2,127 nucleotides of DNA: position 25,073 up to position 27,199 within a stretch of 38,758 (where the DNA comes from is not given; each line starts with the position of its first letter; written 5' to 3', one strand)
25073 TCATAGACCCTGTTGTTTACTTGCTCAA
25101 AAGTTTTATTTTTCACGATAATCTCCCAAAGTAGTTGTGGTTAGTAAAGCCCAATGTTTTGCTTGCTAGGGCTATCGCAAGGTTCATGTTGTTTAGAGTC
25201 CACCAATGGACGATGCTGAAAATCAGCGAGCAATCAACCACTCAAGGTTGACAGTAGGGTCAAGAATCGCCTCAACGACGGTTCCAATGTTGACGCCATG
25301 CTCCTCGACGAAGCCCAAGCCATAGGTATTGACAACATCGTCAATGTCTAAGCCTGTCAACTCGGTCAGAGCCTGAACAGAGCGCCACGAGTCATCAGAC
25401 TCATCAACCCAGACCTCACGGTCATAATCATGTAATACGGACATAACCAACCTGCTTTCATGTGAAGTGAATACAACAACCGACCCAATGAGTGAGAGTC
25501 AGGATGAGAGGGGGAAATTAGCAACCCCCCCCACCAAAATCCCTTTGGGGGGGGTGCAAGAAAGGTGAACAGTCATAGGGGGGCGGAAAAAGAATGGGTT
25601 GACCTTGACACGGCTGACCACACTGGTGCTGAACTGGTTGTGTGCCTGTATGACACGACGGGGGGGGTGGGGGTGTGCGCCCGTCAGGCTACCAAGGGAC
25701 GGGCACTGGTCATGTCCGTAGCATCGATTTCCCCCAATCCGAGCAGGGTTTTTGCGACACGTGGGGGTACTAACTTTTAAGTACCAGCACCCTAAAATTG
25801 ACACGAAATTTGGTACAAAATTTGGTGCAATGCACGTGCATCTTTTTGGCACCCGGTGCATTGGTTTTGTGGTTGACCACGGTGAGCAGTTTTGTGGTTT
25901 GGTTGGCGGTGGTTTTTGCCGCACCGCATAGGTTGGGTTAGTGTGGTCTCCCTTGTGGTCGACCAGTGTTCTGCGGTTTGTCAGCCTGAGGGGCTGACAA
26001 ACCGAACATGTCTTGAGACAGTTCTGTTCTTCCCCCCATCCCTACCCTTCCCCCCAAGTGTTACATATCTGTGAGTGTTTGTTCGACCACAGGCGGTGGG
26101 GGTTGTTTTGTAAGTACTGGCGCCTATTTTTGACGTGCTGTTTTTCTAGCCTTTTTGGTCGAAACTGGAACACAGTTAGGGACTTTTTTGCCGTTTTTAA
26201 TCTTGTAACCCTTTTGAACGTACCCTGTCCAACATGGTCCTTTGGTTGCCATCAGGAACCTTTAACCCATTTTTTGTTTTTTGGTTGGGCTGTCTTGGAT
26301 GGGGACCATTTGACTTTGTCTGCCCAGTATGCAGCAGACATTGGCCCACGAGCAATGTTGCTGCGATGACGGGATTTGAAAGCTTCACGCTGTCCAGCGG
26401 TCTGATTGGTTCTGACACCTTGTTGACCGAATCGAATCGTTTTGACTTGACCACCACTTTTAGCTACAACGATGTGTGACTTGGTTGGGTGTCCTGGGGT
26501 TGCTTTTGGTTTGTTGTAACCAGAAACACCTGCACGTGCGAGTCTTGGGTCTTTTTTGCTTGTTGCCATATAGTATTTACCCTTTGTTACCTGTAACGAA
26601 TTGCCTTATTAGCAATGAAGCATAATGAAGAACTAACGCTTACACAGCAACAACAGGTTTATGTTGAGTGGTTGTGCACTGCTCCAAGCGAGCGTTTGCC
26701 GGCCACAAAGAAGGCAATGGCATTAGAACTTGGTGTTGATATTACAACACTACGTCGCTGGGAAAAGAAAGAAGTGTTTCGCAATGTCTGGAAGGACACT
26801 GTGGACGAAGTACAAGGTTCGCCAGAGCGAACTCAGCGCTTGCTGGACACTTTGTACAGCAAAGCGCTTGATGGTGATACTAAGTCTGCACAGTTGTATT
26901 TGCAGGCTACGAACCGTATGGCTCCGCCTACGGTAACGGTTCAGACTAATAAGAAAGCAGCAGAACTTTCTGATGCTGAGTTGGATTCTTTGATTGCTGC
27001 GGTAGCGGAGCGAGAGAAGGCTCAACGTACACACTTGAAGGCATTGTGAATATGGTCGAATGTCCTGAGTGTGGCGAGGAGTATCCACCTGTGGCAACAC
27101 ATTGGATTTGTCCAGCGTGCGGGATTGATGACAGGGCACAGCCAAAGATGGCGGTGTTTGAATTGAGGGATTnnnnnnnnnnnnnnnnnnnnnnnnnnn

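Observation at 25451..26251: An 800-bp non-coding island rich in G/C homopolymers and perfect hairpins, inside an otherwise tightly packed early arm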

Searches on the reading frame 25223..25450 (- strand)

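Call 12: search_protein_families(library=phrogs, proteins=[window:25223-25450:-], max_evalue=0.01)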
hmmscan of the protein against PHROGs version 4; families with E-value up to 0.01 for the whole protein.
window:25223-25450:- (75 aa): 1 family
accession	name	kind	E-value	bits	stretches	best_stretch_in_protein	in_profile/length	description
phrog_32418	-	unknown function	0.005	18.1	1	6-62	22-74/78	-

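Call 13: search_protein_families(library=pfam, proteins=[window:25223-25450:-], max_evalue=0.01)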
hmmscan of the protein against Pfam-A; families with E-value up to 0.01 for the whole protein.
window:25223-25450:- (75 aa): 0 families

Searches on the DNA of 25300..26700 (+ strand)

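Call 5: search_dna_similar(query=window:25300-26400:+, collection=phages, mode=distant)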
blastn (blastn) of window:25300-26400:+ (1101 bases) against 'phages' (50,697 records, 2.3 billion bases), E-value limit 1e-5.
No match.
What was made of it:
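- Tried and rejected: DNA similarity to cultured phages. blastn of the island against GenBank phages gave no match (call 5).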

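Call 11: search_rna_families(source=window, start=25300, end=26700, threshold=evalue, max_evalue=10)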
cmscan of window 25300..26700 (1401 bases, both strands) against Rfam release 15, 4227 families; matches with E-value up to 10: 7.
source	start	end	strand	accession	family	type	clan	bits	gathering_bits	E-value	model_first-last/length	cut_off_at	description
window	25984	26042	+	RF00922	mir-673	Gene; miRNA;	-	20.5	100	1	1-83/83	no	mir-673 microRNA precursor family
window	25524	25558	+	RF02795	Pab91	Gene; snRNA; snoRNA; HACA-box;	-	19.5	71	1.3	1-57/57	no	Pab91 RNA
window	26502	26528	-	RF01467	rli36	Gene; sRNA;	-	17.2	50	8.1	58-84/84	no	Listeria sRNA rli36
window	25966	26011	+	RF03462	mir-4677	Gene; miRNA;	-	16.6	80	4.5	1-59/59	no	mir-4677 microRNA precursor family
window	25957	26023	+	RF00646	mir-204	Gene; miRNA;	-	16.1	48.4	0.98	1-89/89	no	mir-204 microRNA precursor family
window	26056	26082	+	RF00066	U7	Gene; snRNA;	-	15.2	34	2.8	1-62/62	no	U7 small nuclear RNA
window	25493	25534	+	RF03092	Ocean-VII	Gene; sRNA;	-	12.2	53.5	2.4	1-41/41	no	Ocean-VII RNA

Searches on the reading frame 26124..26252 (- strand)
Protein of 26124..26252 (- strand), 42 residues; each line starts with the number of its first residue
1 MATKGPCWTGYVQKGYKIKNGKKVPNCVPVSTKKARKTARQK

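Call 12: search_protein_families(library=phrogs, proteins=[window:26124-26252:-], max_evalue=0.01)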
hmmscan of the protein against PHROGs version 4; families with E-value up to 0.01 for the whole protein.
window:26124-26252:- (42 aa): 7 families
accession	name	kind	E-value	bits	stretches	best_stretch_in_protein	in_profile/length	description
phrog_9737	-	unknown function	3.9e-08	34.3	1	5-31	236-262/297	-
phrog_22379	-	unknown function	2.2e-06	28.3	1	6-31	400-425/435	-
phrog_4359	-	unknown function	5e-05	24.3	1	6-35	163-192/262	-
phrog_28131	-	unknown function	6.2e-05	23.3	1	6-33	50-77/372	-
phrog_36547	-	unknown function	0.0017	19.5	1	4-33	81-111/188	-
phrog_727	-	unknown function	0.002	18.4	1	6-35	318-347/450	-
phrog_10346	-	unknown function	0.0025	17.7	1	5-38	413-446/525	-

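Call 13: search_protein_families(library=pfam, proteins=[window:26124-26252:-], max_evalue=0.01)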
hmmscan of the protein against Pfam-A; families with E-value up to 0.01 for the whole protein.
window:26124-26252:- (42 aa): 0 families

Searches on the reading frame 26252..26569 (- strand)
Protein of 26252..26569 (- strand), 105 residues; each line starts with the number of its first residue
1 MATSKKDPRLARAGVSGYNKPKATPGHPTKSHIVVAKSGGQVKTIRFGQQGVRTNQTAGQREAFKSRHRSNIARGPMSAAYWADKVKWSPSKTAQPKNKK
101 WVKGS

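Call 12: search_protein_families(library=phrogs, proteins=[window:26252-26569:-], max_evalue=0.01)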
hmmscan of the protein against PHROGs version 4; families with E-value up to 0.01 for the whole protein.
window:26252-26569:- (105 aa): 3 families
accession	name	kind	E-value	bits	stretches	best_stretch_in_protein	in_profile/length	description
phrog_7595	-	unknown function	3.4e-31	108.6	1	4-88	3-96/96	-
phrog_9979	-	unknown function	9.6e-05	22.8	1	16-94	190-267/278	-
phrog_220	-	head and packaging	0.00055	19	1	26-97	535-613/1338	minor head protein and DNA pilot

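Call 13: search_protein_families(library=pfam, proteins=[window:26252-26569:-], max_evalue=0.01)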
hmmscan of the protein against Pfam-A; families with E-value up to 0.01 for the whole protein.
window:26252-26569:- (105 aa): 0 families

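Call 14: find_related_loci(query=window:26252-26569:-, collection=viral_contigs, flank=5000)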
Query window:26252-26569:- (105 aa) in viral_contigs; peptide patterns used: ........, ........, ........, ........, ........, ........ (x = any residue, [..] = any of these).
600 stretches matched a pattern (row limit reached: there are more); 598 encode a relative of the query (tblastn E <= 1e-3); the best 80 are kept; 80 distinct loci.
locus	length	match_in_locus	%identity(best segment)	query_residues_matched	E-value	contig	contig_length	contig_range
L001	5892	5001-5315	84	1-105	2e-56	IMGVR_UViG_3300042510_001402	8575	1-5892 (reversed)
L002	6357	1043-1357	84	1-105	1e-56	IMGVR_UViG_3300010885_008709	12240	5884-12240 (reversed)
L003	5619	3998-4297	85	6-105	2e-54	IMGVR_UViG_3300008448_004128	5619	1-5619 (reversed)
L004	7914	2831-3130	83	6-105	8e-53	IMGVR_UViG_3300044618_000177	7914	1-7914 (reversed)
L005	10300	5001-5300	84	5-105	4e-52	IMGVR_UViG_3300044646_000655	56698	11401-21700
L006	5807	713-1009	83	6-105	1e-51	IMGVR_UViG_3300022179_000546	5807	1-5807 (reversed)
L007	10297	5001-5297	81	6-105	2e-50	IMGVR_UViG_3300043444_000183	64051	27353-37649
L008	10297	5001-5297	82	6-105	2e-50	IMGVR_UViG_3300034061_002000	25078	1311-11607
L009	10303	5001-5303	80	4-105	5e-49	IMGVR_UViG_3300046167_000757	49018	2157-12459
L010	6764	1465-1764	79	5-105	3e-48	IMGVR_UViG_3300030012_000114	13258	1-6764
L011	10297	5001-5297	77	6-105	3e-48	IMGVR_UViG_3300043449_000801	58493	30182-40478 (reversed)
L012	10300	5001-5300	78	5-105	1e-47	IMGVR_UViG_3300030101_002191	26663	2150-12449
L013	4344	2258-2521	80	1-88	1e-43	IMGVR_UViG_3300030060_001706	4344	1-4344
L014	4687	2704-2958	81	1-85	1e-43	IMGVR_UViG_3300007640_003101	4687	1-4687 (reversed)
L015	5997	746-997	82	5-88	4e-43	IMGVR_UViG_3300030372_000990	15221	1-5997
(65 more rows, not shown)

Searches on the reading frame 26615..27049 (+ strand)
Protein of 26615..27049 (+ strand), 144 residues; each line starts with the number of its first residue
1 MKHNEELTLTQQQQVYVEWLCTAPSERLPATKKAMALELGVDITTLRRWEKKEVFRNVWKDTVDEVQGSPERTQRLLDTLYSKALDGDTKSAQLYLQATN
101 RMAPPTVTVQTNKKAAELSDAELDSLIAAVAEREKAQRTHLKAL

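Call 12: search_protein_families(library=phrogs, proteins=[window:26615-27049:+], max_evalue=0.01)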
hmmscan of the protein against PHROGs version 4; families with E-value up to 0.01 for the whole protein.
window:26615-27049:+ (144 aa): 5 families
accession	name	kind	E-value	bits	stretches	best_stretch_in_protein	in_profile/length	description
phrog_2538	-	head and packaging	1.4e-06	29.4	1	9-99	3-84/129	terminase small subunit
phrog_7344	-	head and packaging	1.6e-06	29.5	1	3-137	7-139/161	terminase small subunit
phrog_24579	-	head and packaging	5.9e-06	27.3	1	4-102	9-102/126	terminase small subunit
phrog_4151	-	DNA, RNA and nucleotide metabolism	0.0047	17.8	1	31-135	22-105/154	DNA binding protein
phrog_606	-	head and packaging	0.0096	17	0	8-60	52-100/167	terminase small subunit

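Call 13: search_protein_families(library=pfam, proteins=[window:26615-27049:+], max_evalue=0.01)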
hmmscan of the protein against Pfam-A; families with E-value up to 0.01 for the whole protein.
window:26615-27049:+ (144 aa): 1 family
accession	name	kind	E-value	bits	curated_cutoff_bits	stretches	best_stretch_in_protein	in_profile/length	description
PF13022.12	HTH_Tnp_1_2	-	7.9e-07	29.7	27.9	1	4-103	5-100/122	Helix-turn-helix of insertion element transposase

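Call 15: find_related_loci(query=window:26615-27049:+, collection=viral_contigs, flank=5000)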
Query window:26615-27049:+ (144 aa) in viral_contigs; peptide patterns used: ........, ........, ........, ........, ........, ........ (x = any residue, [..] = any of these).
119 stretches matched a pattern; 110 encode a relative of the query (tblastn E <= 1e-3); the best 80 are kept; 80 distinct loci.
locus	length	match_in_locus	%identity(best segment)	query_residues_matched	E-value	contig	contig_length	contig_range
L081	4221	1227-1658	98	1-144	5e-93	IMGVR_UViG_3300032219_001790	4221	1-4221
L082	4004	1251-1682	97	1-144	5e-92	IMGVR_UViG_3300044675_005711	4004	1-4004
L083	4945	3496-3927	97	1-144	1e-91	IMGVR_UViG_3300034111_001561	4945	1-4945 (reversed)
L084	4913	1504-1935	92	1-144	3e-88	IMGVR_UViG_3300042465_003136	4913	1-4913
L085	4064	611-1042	91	1-144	1e-87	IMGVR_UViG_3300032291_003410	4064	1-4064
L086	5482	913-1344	92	1-144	2e-86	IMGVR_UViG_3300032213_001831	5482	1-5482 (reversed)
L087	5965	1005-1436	88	1-144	9e-85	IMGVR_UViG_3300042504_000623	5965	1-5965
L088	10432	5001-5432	88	1-144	9e-85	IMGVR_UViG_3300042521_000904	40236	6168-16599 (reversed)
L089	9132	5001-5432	87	1-144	3e-81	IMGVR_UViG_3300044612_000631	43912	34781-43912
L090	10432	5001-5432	87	1-144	9e-81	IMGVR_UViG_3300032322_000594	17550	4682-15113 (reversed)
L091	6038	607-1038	85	1-144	2e-80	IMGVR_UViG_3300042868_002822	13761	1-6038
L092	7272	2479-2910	85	1-144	2e-80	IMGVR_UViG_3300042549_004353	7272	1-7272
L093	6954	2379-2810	86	1-144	2e-80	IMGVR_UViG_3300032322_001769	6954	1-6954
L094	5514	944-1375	85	1-144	3e-80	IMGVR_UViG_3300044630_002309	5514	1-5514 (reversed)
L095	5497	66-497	85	1-144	3e-80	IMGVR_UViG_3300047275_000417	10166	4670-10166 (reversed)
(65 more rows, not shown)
